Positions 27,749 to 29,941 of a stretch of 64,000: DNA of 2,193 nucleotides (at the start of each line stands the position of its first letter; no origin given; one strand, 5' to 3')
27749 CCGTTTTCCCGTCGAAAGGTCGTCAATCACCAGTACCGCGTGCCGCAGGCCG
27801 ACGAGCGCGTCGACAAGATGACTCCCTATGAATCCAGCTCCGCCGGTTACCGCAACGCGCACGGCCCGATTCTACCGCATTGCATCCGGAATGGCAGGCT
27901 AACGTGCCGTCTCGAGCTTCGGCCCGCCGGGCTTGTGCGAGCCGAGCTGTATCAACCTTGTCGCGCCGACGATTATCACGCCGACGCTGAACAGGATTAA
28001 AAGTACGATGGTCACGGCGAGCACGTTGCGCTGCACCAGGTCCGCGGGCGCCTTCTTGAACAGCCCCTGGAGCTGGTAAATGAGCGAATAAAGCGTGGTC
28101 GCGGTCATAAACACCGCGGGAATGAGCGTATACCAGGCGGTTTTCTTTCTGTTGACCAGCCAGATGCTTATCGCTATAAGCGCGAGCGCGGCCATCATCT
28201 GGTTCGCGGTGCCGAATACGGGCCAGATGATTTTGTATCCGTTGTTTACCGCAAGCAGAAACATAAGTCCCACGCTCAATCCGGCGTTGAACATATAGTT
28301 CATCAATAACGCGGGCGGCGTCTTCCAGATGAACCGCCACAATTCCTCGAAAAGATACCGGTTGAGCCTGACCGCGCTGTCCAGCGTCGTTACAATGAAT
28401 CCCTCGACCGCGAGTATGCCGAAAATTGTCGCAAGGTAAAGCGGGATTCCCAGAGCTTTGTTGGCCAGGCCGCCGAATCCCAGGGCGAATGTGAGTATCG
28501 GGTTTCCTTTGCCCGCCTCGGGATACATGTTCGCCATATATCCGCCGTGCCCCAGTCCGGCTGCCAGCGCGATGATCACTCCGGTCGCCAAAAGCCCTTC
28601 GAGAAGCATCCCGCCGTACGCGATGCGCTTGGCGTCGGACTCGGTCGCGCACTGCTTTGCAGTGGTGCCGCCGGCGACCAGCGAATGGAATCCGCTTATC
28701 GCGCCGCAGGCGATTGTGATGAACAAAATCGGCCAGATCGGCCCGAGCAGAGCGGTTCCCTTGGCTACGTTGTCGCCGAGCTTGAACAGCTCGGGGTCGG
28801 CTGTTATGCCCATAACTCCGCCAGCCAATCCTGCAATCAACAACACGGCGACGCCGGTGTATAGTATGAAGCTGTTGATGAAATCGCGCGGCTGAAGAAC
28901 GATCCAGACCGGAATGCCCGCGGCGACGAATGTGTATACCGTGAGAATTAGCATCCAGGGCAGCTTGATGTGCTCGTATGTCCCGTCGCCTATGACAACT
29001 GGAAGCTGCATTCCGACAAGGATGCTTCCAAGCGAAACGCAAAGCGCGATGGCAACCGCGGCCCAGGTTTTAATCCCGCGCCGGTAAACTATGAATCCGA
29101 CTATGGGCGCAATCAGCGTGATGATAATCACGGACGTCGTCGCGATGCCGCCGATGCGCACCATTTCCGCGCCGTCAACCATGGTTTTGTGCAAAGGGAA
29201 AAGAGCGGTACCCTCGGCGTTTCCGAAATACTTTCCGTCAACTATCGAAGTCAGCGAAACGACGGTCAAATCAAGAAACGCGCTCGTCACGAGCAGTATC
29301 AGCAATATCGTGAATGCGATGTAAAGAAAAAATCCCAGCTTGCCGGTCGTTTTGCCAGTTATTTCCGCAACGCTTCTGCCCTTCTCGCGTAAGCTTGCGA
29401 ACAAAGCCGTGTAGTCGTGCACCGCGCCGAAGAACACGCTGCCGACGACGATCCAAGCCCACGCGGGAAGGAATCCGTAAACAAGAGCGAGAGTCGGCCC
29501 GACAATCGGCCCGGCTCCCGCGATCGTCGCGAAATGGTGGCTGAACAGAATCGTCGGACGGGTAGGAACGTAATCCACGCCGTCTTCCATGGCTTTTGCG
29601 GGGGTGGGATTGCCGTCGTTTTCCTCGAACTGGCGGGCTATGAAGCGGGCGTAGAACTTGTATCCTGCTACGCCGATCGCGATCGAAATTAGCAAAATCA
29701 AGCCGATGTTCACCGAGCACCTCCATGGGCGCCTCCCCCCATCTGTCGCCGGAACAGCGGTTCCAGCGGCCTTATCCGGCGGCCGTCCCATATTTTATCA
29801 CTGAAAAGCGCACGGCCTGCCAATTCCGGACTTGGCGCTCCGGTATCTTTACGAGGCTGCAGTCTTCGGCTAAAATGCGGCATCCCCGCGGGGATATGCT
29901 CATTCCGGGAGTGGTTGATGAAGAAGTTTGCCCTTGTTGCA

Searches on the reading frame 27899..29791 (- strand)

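Call 80: search_protein_families(library=pfam, proteins=[window:27899-29791:-], max_evalue=0.00001)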
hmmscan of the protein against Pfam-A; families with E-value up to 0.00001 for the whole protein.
window:27899-29791:- (630 aa): 1 family
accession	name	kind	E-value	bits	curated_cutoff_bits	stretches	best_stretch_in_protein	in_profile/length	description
PF02554.20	CstA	-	9e-133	444.3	27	2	31-419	4-360/560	Carbon starvation protein CstA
